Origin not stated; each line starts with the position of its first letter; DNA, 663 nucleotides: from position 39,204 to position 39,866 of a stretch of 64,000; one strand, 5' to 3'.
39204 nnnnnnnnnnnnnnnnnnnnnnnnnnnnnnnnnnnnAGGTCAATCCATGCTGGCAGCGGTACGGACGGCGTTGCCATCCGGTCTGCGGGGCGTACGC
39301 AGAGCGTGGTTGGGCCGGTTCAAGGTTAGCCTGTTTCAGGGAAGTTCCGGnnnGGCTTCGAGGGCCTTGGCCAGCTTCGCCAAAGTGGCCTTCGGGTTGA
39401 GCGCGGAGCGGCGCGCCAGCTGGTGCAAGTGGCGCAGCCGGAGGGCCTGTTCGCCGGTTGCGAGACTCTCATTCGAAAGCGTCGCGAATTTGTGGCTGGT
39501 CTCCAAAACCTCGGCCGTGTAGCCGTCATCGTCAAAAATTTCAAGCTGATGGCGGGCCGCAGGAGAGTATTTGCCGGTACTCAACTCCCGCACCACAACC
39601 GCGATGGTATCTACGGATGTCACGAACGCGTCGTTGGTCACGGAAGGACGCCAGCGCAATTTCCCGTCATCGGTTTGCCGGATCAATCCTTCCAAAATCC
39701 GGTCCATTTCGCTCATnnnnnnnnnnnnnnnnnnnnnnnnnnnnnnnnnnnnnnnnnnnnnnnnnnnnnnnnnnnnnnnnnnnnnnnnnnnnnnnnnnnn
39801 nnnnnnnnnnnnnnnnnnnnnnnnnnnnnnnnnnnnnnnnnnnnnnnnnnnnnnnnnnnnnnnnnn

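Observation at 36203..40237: Eight co-directional genes as a candidate undescribed defence module: TM protein, partner, four HEPN-like paralogues, MTase-HNH and a tiny ORF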

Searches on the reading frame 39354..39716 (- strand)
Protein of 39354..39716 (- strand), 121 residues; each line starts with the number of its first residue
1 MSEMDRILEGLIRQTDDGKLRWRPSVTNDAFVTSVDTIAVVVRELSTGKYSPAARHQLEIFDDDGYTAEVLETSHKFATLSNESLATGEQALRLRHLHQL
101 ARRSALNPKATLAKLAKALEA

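Call 4: search_protein_families(library=pfam, max_evalue=1, proteins=[window:39354-39716:-])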
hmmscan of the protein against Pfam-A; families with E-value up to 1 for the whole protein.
seq(121 aa): 0 families

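Call 7: search_protein_families(library=padloc, max_evalue=0.1, proteins=[window:39354-39716:-])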
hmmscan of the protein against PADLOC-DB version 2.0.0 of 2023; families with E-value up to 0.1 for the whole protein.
seq(121 aa): 0 families

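Call 8: search_protein_families(library=ncbifam, max_evalue=0.1, proteins=[window:39354-39716:-])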
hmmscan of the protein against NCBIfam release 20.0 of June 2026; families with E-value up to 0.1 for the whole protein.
seq(121 aa): 0 families

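Call 24: find_homologous_proteins(query=window:39354-39716:-, max_evalue=0.01)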
Query seq(121 aa) (121 aa): 74 proteins with E <= 0.01 among 142 candidates.
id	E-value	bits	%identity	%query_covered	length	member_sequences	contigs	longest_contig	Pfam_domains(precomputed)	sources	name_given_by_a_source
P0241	5.5e-70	250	99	100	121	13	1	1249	-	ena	-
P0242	1.7e-57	210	85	100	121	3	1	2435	-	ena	-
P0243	9.4e-56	204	84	100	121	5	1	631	-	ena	-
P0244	1.1e-48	182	77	100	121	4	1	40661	-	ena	-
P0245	2.4e-33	132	62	100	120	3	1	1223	-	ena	-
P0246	3.0e-33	132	56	100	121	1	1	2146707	-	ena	-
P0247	9.1e-32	127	60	100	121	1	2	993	-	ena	-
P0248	1.3e-31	127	60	100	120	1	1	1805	-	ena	-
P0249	2.4e-30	123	59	100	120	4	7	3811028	-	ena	-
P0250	3.4e-30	122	55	100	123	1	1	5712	-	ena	-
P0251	4.2e-30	122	53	100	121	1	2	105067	-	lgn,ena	-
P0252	7.8e-29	118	50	100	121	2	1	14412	-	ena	-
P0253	1.4e-28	117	53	99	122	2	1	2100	-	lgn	-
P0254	3.9e-28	116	53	100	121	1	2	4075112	-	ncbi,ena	-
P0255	1.2e-27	114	53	99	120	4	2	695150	-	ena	-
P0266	1.4e-22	98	50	100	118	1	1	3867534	-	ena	-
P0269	8.0e-18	83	45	100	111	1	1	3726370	-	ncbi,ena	-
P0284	5.3e-14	70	43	99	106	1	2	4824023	-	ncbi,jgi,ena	jgi:hypothetical protein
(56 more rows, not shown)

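Call 25: find_encoding_contigs(protein=P0254, flank=6000, max_places=2)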
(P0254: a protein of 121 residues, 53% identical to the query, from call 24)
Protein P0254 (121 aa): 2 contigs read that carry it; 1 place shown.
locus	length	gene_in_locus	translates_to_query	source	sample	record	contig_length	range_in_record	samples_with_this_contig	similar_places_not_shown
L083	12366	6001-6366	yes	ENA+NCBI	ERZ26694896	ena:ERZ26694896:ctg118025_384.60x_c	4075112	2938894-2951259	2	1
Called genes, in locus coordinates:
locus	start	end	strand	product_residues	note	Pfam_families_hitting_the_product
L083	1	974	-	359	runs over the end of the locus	PF00296:Bac_luciferase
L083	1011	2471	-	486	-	PF02384:N6_Mtase, PF07669:Eco57I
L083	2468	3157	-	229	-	-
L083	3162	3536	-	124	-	-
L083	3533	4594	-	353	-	PF00296:Bac_luciferase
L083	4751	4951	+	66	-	-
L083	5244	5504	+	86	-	-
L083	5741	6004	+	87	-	-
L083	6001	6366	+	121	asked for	-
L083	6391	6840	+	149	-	PF01555:N6_N4_Mtase, PF01844:HNH, PF14279:HNH_5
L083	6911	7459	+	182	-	PF05685:Uma2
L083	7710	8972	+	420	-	PF05977:MFS_3, PF07690:MFS_1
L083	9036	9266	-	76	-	PF10049:DUF2283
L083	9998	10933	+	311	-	PF04199:Cyclase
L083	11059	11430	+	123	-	-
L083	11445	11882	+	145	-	-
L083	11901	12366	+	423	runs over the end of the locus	PF02515:CoA_transf_3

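Call 26: find_encoding_contigs(protein=P0284, flank=6000, max_places=2)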
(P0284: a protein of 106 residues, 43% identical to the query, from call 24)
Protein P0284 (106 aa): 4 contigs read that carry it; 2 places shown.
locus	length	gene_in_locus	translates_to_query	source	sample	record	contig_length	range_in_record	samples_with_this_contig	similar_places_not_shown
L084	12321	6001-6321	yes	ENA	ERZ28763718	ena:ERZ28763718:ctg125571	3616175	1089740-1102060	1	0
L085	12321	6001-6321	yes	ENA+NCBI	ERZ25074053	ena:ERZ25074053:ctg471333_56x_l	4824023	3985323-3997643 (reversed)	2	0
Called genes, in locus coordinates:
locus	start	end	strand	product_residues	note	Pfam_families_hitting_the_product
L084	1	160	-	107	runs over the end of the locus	PF07045:DUF1330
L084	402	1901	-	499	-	PF03448:MgtE_N, PF00571:CBS, PF01769:MgtE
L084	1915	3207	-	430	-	PF07690:MFS_1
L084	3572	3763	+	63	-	-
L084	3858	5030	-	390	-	PF01717:Meth_synt_2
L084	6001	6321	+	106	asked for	-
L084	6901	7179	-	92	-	PF13340:DUF4096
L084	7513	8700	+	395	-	PF13546:DDE_5, PF01609:DDE_Tnp_1 (faint)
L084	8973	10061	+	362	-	PF13384:HTH_23 (faint), PF13518:HTH_28 (faint), PF13551:HTH_29, PF13565:HTH_32, PF13358:DDE_3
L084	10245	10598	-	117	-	PF01609:DDE_Tnp_1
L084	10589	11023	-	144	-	PF13340:DUF4096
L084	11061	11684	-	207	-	-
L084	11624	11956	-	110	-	-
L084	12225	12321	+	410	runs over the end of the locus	PF13546:DDE_5, PF01609:DDE_Tnp_1 (weak)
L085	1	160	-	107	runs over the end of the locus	PF07045:DUF1330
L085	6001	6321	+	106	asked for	-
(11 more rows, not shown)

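Call 27: find_encoding_contigs(protein=P0246, flank=6000, max_places=2)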
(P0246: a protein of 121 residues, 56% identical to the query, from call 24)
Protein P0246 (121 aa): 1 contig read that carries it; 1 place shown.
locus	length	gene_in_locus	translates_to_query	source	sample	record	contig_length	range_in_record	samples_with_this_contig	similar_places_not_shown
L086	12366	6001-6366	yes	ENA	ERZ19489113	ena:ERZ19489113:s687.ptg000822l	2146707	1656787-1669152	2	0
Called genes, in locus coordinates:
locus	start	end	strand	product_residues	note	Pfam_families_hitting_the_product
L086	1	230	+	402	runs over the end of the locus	PF00291:PALP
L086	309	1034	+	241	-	-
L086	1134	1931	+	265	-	PF00106:adh_short, PF08659:KR, PF13561:adh_short_C2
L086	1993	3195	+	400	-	PF00266:Aminotran_5, PF01053:Cys_Met_Meta_PP (weak)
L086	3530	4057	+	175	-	PF01936:NYN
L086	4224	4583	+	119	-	PF05942:PaREP1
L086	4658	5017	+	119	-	PF05942:PaREP1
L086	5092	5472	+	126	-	PF05942:PaREP1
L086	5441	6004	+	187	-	-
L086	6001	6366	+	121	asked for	-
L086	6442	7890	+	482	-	PF01555:N6_N4_Mtase, PF01844:HNH, PF14279:HNH_5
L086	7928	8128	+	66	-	-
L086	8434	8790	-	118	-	-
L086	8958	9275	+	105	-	-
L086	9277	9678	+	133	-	-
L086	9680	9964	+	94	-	-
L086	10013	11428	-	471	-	PF13187:Fer4_9 (faint), PF00037:Fer4 (faint), PF12797:Fer4_2 (faint), PF12838:Fer4_7, PF13183:Fer4_8, PF13484:Fer4_16 (weak), PF13534:Fer4_17, PF02754:CCG, +3 more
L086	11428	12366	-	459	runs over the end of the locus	PF01565:FAD_binding_4, PF02913:FAD-oxidase_C (faint)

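Call 34: find_encoding_contigs(protein=P0251, flank=6000, max_places=2)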
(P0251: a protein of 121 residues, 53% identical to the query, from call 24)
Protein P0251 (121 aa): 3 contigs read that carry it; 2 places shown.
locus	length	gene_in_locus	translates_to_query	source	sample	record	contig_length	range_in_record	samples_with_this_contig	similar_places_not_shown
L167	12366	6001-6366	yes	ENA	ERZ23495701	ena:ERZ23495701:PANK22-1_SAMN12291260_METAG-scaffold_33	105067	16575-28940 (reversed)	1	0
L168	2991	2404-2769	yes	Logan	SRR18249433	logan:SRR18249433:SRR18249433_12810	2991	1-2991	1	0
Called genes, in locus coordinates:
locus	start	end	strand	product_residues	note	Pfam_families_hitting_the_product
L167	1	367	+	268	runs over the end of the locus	PF00218:IGPS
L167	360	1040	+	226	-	PF00697:PRAI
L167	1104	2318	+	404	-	PF00291:PALP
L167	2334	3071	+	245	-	PF07510:GmrSD_C (weak)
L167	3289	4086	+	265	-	PF00106:adh_short, PF08659:KR, PF13561:adh_short_C2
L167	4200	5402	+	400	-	PF00266:Aminotran_5, PF01053:Cys_Met_Meta_PP (weak)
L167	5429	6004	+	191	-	-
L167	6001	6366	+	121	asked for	-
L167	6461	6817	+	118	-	PF05942:PaREP1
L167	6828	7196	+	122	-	PF05942:PaREP1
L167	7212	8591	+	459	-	PF01555:N6_N4_Mtase, PF01844:HNH, PF14279:HNH_5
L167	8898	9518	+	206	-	PF01936:NYN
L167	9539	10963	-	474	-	PF13187:Fer4_9 (faint), PF00037:Fer4 (faint), PF12797:Fer4_2 (faint), PF12800:Fer4_4 (faint), PF13183:Fer4_8, PF12838:Fer4_7, PF13534:Fer4_17, PF02754:CCG, +3 more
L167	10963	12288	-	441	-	PF01565:FAD_binding_4, PF02913:FAD-oxidase_C (faint)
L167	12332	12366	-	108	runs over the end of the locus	-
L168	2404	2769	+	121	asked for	-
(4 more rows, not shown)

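Call 35: find_encoding_contigs(protein=P0266, flank=6000, max_places=2)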
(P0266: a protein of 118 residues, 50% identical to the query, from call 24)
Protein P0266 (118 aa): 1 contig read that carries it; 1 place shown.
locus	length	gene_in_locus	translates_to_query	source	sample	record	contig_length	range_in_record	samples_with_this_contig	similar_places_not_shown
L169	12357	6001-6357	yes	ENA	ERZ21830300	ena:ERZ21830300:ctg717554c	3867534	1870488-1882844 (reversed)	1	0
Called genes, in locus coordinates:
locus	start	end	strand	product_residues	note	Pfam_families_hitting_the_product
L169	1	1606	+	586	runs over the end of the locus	PF01019:G_glu_transpept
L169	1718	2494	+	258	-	PF12686:DUF3800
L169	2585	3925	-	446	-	PF00202:Aminotran_3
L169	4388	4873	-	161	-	-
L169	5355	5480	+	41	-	-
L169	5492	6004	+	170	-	-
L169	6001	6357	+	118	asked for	-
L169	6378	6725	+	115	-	PF05942:PaREP1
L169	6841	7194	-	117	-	PF05942:PaREP1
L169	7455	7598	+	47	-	-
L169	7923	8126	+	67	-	-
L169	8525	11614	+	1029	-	PF00041:fn3 (faint)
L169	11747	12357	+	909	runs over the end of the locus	-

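Call 36: find_encoding_contigs(protein=P0269, flank=6000, max_places=2)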
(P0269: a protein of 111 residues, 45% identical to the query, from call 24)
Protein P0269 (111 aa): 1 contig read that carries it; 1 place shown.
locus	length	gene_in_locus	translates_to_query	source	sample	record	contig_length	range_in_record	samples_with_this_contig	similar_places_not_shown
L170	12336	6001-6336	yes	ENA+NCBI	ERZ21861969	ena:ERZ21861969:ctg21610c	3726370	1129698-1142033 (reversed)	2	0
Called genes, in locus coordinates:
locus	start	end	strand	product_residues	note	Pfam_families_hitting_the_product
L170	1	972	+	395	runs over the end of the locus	PF13191:AAA_16, PF13401:AAA_22 (weak), PF13173:AAA_14 (faint)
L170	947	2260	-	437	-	PF04860:Phage_portal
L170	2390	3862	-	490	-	-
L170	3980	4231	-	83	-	-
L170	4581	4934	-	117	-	PF01609:DDE_Tnp_1, PF13586:DDE_Tnp_1_2 (weak)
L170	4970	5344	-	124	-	PF13340:DUF4096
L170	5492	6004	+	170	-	-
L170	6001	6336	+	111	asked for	-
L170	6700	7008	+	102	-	PF01386:Ribosomal_L25p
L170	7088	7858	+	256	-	-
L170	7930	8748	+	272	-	PF11376:DUF3179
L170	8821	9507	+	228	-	PF11376:DUF3179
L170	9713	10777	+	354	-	PF08450:SGL (faint), PF01436:NHL (faint), PF25021:TEN_NHL (faint)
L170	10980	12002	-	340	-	PF03951:Gln-synt_N, PF00120:Gln-synt_C (faint)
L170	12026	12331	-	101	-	-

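Call 49: predict_structure(alignment_id=A2)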
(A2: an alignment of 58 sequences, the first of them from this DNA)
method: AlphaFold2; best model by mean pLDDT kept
length: 121 residues; sequences in the alignment: 58
mean_pLDDT: 87.7   pTM: 0.80
mean pLDDT of the five models: 87.7, 87.1, 85.4, 84.7, 77.9
residues with pLDDT >= 90: 74; 70-90: 39; 50-70: 8; < 50: 0
segments of 3 or more residues with pLDDT < 50: none
pLDDT, mean of each block of 10 residues (from residue 1): 92 94 89 94 79 83 94 80 87 94 85 83 72
secondary structure, 60 per line:
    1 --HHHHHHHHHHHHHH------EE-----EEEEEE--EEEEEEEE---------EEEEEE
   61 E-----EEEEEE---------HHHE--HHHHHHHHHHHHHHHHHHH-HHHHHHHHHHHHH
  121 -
elements in order: H3-16 E30-35 E38-45 E55-61 E67-72 H88-106 H108-120

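Call 52: fold_search(model_id=the predicted structure, library=pdb)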
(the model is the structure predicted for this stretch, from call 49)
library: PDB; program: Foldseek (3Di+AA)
matches with E <= 10: 686; with E <= 0.001: 0
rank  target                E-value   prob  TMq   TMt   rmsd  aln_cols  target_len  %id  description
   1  1p32_A                1.7e-01  0.28  0.31  0.22  13.8       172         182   12  CRYSTAL STRUCTURE OF HUMAN P32, A DOUGHNUT-SHAPED ACIDIC MITOCHONDRIAL MATRIX PROTEIN (released 1999-04-06)
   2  6r1g_A                2.0e-01  0.60  0.32  0.26  10.4       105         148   10  Crystal structure of Borrelia burgdorferi periplasmic protein BB0365 (IPLA7, p22) (released 2019-09-18)
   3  7dei_B                2.3e-01  0.63  0.31  0.11   9.7        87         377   13  Structure of human ORP3 ORD domain in complex with PI(4)P (released 2021-03-24)
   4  1p32_B                2.4e-01  0.23  0.33  0.26  17.4       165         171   12  CRYSTAL STRUCTURE OF HUMAN P32, A DOUGHNUT-SHAPED ACIDIC MITOCHONDRIAL MATRIX PROTEIN (released 1999-04-06)
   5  3jv1                  3.1e-01  0.21  0.25  0.18  17.2        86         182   12  Crystal structure of the Trypanosoma brucei p22 protein (released 2010-04-14)
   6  4fav_F                3.9e-01  0.23  0.25  0.09  14.2       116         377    6  Crystal Structure of WT MauG in Complex with Pre-Methylamine Dehydrogenase Aged 50 Days (released 2013-03-06)
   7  9gx8_A                3.9e-01  0.21  0.24  0.15   5.0        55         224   13  Crystal structure of CIM-2, a membrane-bound B1 metallo-beta-lactamase from Chryseobacterium indologenes (released 2025-07-09)
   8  6szw_B                3.9e-01  0.20  0.33  0.25  15.3       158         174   12  Asymmetric complex of Factor XII and kininogen with gC1qR/C1QBP/P32 is governed by allostery (released 2020-07-22)
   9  2j56_H                4.7e-01  0.51  0.26  0.10   7.1        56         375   12  X-ray reduced Paraccocus denitrificans methylamine dehydrogenase N- semiquinone in complex with amicyanin. (released 2007-01-23)
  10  3vpj_H                5.3e-01  0.38  0.25  0.21   5.7        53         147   15  crystal structure of type VI effector Tse1 from Pseudomonas aeruginosa in complex with immune protein Tsi1 (released 2012-06-27)
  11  3l4m_D                5.6e-01  0.47  0.26  0.10   6.8        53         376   13  Crystal Structure of the MauG/pre-Methylamine Dehydrogenase Complex. (released 2010-03-23)
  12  6szw_C                5.6e-01  0.15  0.33  0.24  17.9       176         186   10  Asymmetric complex of Factor XII and kininogen with gC1qR/C1QBP/P32 is governed by allostery (released 2020-07-22)
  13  1yqf_C                6.0e-01  0.16  0.28  0.20  16.1       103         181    8  Hypothetical protein from leishmania major unknown function sequence homologue to human p32 protein (released 2005-02-22)
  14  6t5k                  6.0e-01  0.13  0.22  0.14  11.3        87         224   18  ECV-1 from Echinicola vietnamensis. Environmental metallo-beta-lactamases exhibit high enzymatic activity under zinc dep (released 2020-05-27)
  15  3c75_H                6.8e-01  0.16  0.26  0.10  14.1       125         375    8  Paracoccus versutus methylamine dehydrogenase in complex with amicyanin (released 2008-12-30)
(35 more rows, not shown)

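Call 56: fold_search(model_id=the predicted structure, library=viral)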
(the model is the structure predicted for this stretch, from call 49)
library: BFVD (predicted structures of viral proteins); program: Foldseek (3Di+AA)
matches with E <= 10: 1259; with E <= 0.001: 1
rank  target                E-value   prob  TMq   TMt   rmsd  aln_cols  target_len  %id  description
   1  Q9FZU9                8.8e-04  1.00  0.41  0.51   8.2       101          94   17  Uncharacterized protein [Bacillus phage GA-1]
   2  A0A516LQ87            1.3e-02  0.98  0.41  0.40   7.4       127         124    9  (no name in the UniProt tables at hand)
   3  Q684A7                1.4e-02  0.91  0.38  0.31  15.4       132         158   12  (no name in the UniProt tables at hand)
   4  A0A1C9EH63            1.5e-02  0.96  0.39  0.23  17.8       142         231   13  Uncharacterized protein [Mycobacterium phage Tonenili]
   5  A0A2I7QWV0            2.0e-02  0.97  0.37  0.25  12.2       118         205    9  (no name in the UniProt tables at hand)
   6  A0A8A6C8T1            2.2e-02  0.80  0.35  0.27  10.2       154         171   10  (no name in the UniProt tables at hand)
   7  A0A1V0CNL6            2.3e-02  0.93  0.40  0.31  11.7       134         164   15  (no name in the UniProt tables at hand)
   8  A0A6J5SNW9            2.6e-02  0.80  0.33  0.37   8.2       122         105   17  Uncharacterized protein [uncultured Caudovirales phage]
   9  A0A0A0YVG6            2.7e-02  0.84  0.35  0.07  14.5       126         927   10  Uncharacterized protein [Erwinia phage phiEa2809]
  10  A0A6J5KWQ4            3.3e-02  0.47  0.23  0.24  12.9       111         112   15  Uncharacterized protein [uncultured Caudovirales phage]
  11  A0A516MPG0            3.5e-02  0.97  0.33  0.31   6.1        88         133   10  (no name in the UniProt tables at hand)
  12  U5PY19                3.5e-02  0.85  0.34  0.41  10.1       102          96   11  Uncharacterized protein [Bacillus phage Spock]
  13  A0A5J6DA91            3.5e-02  0.75  0.30  0.39  11.3       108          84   16  Uncharacterized protein [Erwinia phage pEp_SNUABM_08]
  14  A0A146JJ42            3.7e-02  0.44  0.22  0.17  11.9        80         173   19  (no name in the UniProt tables at hand)
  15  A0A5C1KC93            3.9e-02  0.99  0.43  0.47   8.2       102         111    8  (no name in the UniProt tables at hand)
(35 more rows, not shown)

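Call 65: search_protein_families(library=pfam, max_evalue=0.01, proteins=[L086:3530-4057:+, L167:8898-9518:+])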
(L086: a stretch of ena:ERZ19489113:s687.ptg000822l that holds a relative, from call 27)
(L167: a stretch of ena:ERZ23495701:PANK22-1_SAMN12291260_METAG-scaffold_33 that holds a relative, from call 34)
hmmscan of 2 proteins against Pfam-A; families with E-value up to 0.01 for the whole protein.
L086:3530-4057:+ (175 aa): 1 family
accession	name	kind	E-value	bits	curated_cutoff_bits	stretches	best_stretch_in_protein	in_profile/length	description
PF01936.24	NYN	-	3.7e-12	47.4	24.2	1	95-148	72-125/145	NYN domain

L167:8898-9518:+ (206 aa): 1 family
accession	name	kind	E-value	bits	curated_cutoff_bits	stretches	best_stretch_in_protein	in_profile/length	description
PF01936.24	NYN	-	2.4e-13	51.3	24.2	1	121-190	71-138/145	NYN domain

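Call 77: find_related_loci(query=A2, collection=viral_contigs, flank=7000)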
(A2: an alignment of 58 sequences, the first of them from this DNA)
Query A2 (121 aa) in viral_contigs; peptide patterns used: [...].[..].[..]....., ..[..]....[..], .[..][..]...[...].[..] (x = any residue, [..] = any of these).
208 stretches matched a pattern, but none encodes a relative of the query by tblastn (E <= 1e-3).

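Call 84: search_protein_families(library=padloc, alignment_id=A2, max_evalue=0.01)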
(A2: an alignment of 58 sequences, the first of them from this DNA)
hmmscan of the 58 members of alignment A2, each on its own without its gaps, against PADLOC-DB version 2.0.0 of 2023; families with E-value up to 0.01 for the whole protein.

A. member 1, seq(121 aa): 0 families

B. families by the number of members that match (of 58 scanned): 2 families
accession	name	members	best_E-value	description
PDLC00556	JetD2|JetD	1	0.0042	DUF2220; DUF3322; DUF2399 domain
PDLC02303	AbiEii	1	0.0047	AbiEii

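Call 86: search_protein_families(library=padloc, max_evalue=0.1, proteins=[L086:3530-4057:+])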
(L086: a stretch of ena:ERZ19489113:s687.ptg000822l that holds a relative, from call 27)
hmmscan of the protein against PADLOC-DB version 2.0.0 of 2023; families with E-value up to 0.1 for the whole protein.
L086:3530-4057:+ (175 aa): 2 families
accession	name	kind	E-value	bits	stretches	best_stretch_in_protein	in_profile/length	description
PDLC04163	HEC-09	-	1.5e-10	39.1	1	83-154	89-161/203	-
PDLC01154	NYN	-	7.2e-08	30.1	1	84-143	216-272/310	"LabA-like protein, NYN family nuclease"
